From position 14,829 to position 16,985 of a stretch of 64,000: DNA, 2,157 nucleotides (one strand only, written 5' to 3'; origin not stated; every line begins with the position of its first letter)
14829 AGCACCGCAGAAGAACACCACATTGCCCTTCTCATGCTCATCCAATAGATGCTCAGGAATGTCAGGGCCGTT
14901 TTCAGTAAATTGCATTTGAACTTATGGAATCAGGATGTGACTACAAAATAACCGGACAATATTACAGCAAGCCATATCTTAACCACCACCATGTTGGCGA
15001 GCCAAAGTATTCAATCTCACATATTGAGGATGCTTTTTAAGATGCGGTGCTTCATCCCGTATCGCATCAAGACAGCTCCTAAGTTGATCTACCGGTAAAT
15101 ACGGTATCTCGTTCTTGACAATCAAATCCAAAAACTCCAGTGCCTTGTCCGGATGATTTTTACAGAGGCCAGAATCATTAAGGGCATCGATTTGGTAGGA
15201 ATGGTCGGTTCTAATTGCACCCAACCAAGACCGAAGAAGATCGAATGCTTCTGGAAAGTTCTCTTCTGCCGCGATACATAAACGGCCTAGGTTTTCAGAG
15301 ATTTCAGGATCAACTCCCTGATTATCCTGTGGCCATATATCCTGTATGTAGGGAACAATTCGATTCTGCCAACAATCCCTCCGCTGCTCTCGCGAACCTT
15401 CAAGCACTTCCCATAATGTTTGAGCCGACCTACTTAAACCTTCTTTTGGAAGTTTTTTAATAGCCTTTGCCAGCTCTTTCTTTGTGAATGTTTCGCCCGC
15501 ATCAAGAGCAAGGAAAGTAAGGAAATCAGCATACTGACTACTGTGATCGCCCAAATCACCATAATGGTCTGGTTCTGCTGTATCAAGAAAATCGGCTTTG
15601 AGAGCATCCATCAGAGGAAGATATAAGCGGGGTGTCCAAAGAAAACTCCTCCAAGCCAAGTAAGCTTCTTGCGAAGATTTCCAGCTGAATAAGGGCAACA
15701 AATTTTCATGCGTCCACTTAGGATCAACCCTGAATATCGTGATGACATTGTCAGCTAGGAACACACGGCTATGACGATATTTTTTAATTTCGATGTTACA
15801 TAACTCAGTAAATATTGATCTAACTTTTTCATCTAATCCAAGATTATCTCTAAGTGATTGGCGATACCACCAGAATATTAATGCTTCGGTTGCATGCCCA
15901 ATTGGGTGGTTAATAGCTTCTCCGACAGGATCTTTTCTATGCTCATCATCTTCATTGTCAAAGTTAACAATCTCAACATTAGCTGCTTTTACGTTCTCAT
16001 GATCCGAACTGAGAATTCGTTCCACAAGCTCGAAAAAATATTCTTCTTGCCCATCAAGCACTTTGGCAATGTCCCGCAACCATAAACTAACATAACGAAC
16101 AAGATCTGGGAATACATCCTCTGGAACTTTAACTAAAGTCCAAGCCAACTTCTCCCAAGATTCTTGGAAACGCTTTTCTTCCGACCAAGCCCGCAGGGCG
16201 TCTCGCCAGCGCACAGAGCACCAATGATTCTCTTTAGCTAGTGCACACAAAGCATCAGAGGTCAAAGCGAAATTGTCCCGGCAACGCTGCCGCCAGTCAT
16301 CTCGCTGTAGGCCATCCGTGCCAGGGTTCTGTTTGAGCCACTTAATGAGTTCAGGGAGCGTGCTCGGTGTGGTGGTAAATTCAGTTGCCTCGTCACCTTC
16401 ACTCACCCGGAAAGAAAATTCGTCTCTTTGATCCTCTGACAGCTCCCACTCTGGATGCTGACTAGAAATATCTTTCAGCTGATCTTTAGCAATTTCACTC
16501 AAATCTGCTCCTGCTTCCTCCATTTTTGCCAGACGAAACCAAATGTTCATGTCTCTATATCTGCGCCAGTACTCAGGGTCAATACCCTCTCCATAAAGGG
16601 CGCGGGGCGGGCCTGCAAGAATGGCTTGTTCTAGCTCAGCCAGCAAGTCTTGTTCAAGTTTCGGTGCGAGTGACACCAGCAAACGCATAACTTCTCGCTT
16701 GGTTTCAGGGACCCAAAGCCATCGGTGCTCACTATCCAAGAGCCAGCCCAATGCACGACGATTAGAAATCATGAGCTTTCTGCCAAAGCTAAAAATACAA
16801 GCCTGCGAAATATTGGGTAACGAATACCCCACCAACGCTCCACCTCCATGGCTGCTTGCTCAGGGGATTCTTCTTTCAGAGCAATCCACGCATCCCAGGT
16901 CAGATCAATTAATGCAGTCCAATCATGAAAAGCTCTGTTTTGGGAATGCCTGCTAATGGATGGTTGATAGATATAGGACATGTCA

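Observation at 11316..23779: Three tandem DSR2-like SIR2 defense paralogs: one fused, two split at different positions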

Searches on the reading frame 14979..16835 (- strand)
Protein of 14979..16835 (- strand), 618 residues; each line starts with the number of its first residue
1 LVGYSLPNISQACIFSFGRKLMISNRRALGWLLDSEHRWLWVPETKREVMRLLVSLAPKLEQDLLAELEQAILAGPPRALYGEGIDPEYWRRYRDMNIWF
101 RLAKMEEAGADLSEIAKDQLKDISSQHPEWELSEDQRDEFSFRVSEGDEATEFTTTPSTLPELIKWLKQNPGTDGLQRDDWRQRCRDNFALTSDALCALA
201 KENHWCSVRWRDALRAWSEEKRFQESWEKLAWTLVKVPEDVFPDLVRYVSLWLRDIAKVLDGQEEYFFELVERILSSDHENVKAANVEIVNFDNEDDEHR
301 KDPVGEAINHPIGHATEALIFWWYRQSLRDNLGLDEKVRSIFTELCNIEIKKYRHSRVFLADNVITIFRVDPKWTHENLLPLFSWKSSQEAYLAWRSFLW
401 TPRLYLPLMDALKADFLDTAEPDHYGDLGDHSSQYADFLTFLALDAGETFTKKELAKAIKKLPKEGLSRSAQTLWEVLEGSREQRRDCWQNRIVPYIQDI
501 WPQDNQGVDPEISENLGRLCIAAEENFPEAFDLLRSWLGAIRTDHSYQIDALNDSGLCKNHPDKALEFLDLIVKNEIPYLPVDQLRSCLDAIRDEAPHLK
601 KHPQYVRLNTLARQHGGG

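Call 4: search_protein_families(library=pfam, proteins=[window:14979-16835:-], max_evalue=0.01)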
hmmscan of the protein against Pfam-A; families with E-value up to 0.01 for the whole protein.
window:14979-16835:- (618 aa): 0 families

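Call 5: search_protein_families(library=padloc, proteins=[window:14979-16835:-], max_evalue=0.01)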
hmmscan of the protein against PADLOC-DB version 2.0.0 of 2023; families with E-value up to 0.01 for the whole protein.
window:14979-16835:- (618 aa): 3 families
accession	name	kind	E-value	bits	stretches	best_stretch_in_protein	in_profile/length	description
PDLC02183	Dsr1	-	8.7e-167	555.1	1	11-615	676-1273/1275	-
PDLC04167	Dsr1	-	7.6e-61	204.1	1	26-612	658-1239/1248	-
PDLC04166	Dsr1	-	0.0011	14.8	1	256-413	849-1010/1227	-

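Call 64: search_protein_families(library=ncbifam, proteins=[window:14979-16772:-], max_evalue=0.001)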
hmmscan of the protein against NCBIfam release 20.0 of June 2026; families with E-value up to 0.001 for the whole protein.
window:14979-16772:- (597 aa): 1 family
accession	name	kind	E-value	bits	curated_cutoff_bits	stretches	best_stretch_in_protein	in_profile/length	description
NF041818.1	Dsr1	equivalog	8.8e-199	663.1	1400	1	2-592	685-1263/1263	anti-phage defense-associated sirtuin Dsr1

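Call 70: search_protein_representatives(protein=window:14982-16772:-)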
Query: 597 residues. Proteins with E-value up to 0.001 (for the whole library): 1824; up to 1e-10: 1198; up to 1e-30: 541. The best 150 are listed.
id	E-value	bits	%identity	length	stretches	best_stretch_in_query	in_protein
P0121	1.2e-165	568.8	48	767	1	5-597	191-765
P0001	4.2e-161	553.9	48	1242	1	2-596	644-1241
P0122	1.5e-158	545.5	47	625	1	2-595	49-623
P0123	5.4e-157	540.3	47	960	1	2-596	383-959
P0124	1.1e-142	493.1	45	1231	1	2-596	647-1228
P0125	4.1e-140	484.5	45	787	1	5-594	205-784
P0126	2.3e-135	468.9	45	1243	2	5-589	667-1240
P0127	7.0e-135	467.3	42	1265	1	3-594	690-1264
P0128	1.1e-133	463.3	44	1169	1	8-591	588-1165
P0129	3.3e-133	461.7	42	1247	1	6-595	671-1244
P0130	4.2e-133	461.4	41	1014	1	7-593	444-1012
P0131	1.2e-131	456.6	43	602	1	2-596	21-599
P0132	1.3e-130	453.1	41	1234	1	6-589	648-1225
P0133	3.2e-127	442.0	41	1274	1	7-594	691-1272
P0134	1.0e-124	433.7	41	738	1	7-587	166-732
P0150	9.7e-117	407.3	38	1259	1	2-591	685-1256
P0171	1.3e-109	383.8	37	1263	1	5-592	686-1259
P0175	2.1e-107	376.5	37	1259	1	8-594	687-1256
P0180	2.2e-105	369.8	44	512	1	71-589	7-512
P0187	1.5e-104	367.0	39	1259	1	2-590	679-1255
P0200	4.6e-102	358.9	37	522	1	77-594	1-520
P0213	3.0e-99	349.6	40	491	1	91-590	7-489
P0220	4.8e-97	342.3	47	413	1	1-399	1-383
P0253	2.0e-90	320.4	37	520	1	47-590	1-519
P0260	2.1e-88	313.7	34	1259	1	8-584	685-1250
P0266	5.9e-88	312.2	38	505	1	84-593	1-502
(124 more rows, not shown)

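Call 72: find_encoding_contigs(protein=P0180, flank=6000, max_places=4)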
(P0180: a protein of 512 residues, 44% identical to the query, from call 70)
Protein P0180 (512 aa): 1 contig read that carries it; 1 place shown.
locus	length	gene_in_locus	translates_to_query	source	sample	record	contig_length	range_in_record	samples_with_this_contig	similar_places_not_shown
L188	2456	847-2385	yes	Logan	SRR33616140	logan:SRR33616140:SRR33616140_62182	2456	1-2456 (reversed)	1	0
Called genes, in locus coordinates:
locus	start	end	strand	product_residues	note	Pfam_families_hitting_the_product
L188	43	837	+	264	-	-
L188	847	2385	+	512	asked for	-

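Call 73: find_encoding_contigs(protein=P0131, flank=6000, max_places=4)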
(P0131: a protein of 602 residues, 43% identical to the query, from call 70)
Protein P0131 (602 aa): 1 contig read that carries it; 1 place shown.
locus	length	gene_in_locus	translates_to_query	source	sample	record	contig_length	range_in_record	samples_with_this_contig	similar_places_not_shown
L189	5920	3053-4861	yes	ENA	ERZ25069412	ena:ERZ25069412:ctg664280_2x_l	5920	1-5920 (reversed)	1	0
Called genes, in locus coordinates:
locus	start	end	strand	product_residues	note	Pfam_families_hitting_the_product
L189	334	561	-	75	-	-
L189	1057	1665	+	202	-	PF13289:SIR2_2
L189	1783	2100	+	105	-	-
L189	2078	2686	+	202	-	-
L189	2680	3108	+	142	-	-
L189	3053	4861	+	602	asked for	-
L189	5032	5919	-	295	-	?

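Call 77: find_encoding_contigs(protein=P0253, flank=6000, max_places=4)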
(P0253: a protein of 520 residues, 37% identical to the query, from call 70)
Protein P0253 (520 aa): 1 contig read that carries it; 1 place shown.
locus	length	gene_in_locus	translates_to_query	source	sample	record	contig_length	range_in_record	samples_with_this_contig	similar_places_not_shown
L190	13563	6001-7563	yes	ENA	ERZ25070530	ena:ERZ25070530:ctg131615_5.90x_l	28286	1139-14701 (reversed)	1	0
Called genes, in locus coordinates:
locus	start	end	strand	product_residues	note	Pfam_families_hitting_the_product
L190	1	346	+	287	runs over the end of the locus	PF00126:HTH_1, PF03466:LysR_substrate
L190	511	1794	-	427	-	PF00586:AIRS (faint), PF02769:AIRS_C (weak)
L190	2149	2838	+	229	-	PF01936:NYN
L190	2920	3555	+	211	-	PF00117:GATase, PF01174:SNO (weak), PF07685:GATase_3 (weak)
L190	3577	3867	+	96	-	PF21716:dnstrm_HI1420, PF01381:HTH_3 (weak)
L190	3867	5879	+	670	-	PF13289:SIR2_2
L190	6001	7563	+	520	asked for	-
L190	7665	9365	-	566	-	-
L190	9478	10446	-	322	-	-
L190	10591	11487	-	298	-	-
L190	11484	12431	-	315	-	PF01555:N6_N4_Mtase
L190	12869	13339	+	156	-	-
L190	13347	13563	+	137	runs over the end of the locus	PF02481:DNA_processg_A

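Call 78: find_encoding_contigs(protein=P0200, flank=6000, max_places=4)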
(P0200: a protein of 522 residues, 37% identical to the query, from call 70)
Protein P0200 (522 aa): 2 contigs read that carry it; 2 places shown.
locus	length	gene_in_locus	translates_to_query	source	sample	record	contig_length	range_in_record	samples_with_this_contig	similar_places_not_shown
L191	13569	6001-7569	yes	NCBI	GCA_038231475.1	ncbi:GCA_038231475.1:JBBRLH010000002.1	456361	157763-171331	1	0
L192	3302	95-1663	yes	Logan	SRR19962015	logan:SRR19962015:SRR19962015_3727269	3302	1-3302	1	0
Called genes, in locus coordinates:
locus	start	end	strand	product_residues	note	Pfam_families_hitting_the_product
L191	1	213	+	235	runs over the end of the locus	-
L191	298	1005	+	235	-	-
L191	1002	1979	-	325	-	PF01479:S4, PF00849:PseudoU_synth_2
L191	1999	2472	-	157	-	-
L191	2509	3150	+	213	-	PF04238:DUF420 (faint), PF10067:DUF2306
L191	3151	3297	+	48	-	-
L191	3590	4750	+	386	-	PF13356:Arm-DNA-bind_3, PF22022:Phage_int_M, PF00589:Phage_integrase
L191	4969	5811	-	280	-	-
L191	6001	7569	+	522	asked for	-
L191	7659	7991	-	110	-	-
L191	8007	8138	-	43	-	-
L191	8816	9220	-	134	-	PF12599:DUF3768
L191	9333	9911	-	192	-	PF00589:Phage_integrase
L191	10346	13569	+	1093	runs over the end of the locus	-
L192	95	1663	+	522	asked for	-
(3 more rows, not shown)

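Call 80: find_encoding_contigs(protein=P0213, flank=6000, max_places=4)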
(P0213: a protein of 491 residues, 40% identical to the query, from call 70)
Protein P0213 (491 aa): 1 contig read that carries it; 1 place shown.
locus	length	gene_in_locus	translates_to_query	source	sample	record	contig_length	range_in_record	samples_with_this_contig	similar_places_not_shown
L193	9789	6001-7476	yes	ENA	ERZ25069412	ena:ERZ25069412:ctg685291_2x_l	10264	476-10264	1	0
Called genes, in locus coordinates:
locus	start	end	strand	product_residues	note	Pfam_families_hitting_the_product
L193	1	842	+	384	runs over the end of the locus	PF13173:AAA_14, PF13635:DUF4143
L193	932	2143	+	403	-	PF13191:AAA_16, PF01637:ATPase_2 (weak), PF13401:AAA_22 (weak)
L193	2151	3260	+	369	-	PF01637:ATPase_2 (weak), PF13191:AAA_16, PF13401:AAA_22, PF05729:NACHT (weak)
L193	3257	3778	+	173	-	-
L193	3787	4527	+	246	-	PF13289:SIR2_2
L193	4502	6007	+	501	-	-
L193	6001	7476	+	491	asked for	-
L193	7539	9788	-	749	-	?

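Call 81: find_encoding_contigs(protein=P0266, flank=6000, max_places=4)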
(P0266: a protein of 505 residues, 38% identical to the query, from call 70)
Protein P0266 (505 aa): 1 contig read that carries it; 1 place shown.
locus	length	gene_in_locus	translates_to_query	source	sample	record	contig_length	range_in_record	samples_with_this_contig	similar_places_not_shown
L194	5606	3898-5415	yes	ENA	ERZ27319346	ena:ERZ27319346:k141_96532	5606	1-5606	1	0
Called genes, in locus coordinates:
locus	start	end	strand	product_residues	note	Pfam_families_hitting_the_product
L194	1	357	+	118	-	?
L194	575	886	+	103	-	PF01527:HTH_Tnp_1, PF01381:HTH_3 (faint)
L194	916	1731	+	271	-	PF13276:HTH_21, PF00665:rve, PF13683:rve_3, PF13333:rve_2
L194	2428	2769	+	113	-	PF06627:DUF1153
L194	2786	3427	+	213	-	PF00665:rve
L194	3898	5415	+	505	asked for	-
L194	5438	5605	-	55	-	?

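Call 82: find_encoding_contigs(protein=P0220, flank=6000, max_places=4)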
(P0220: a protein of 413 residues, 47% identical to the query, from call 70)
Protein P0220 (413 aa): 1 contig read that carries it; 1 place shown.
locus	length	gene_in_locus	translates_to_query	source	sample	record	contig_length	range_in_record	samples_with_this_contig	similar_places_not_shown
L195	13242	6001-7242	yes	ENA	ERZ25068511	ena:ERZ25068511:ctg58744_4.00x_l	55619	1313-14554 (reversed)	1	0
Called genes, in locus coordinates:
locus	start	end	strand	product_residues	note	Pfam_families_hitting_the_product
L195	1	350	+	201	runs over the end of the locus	-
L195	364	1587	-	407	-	PF01555:N6_N4_Mtase, PF01844:HNH, PF14279:HNH_5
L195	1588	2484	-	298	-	PF12760:Zn_ribbon_IS1595, PF12762:DDE_Tnp_IS1595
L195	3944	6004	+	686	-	PF13289:SIR2_2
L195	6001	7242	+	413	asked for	-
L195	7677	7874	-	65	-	-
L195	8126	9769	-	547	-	PF13620:CarboxypepD_reg, PF08450:SGL (faint), PF24684:Vgb_lyase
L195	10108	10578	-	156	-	PF07978:NIPSNAP (weak)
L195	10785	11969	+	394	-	PF01408:GFO_IDH_MocA, PF02894:GFO_IDH_MocA_C, PF22725:GFO_IDH_MocA_C3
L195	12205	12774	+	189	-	-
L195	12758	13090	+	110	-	PF12840:HTH_20 (weak), PF13601:HTH_34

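Call 84: find_homologous_proteins(query=P0180, max_evalue=1e-20)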
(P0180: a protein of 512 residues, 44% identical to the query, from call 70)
Query P0180 (512 aa): 192 proteins with E <= 1e-20 among 8000 candidates; the best 120 are listed.
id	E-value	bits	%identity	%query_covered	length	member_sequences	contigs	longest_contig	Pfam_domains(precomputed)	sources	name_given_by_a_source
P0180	0.0e+0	1195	100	100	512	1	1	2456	-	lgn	-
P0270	2.7e-141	490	46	99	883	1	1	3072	-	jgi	jgi:hypothetical protein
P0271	1.8e-140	487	46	99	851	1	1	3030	-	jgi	jgi:hypothetical protein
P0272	5.6e-139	482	47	99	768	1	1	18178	-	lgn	-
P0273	8.4e-137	475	45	99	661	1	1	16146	-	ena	-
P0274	2.3e-136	474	46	99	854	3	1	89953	-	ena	-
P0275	4.7e-136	473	43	100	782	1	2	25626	-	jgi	jgi:hypothetical protein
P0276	1.7e-135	471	44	99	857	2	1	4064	-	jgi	-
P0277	3.8e-133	463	44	99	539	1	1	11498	-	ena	-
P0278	3.1e-132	460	44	98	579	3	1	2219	-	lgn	-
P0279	4.9e-132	460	47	90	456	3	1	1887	-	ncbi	-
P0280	1.5e-131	458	44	99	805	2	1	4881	-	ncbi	ncbi:MAG: hypothetical protein V1782_11285 [Pseudomonadota bacterium]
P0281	1.1e-130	455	45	99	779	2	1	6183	-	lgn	-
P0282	1.7e-128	448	44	99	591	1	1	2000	-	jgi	jgi:hypothetical protein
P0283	2.4e-128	447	43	99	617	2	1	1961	-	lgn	-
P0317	5.4e-113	397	40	99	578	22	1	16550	-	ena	-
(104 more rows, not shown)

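Call 87: find_encoding_contigs(protein=P0317, flank=6000, max_places=6)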
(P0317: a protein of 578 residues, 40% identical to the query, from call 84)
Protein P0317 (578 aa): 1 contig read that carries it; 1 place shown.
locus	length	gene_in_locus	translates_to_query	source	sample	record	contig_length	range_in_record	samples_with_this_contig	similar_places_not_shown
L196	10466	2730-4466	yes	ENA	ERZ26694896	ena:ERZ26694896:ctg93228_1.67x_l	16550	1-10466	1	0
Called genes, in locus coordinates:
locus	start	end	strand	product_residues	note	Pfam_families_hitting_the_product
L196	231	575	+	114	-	PF13276:HTH_21, PF00665:rve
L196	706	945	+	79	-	PF13683:rve_3, PF13333:rve_2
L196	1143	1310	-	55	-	-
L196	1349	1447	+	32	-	-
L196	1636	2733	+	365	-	-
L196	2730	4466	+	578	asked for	-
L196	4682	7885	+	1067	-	PF01555:N6_N4_Mtase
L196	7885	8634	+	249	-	PF04851:ResIII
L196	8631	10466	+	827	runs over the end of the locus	-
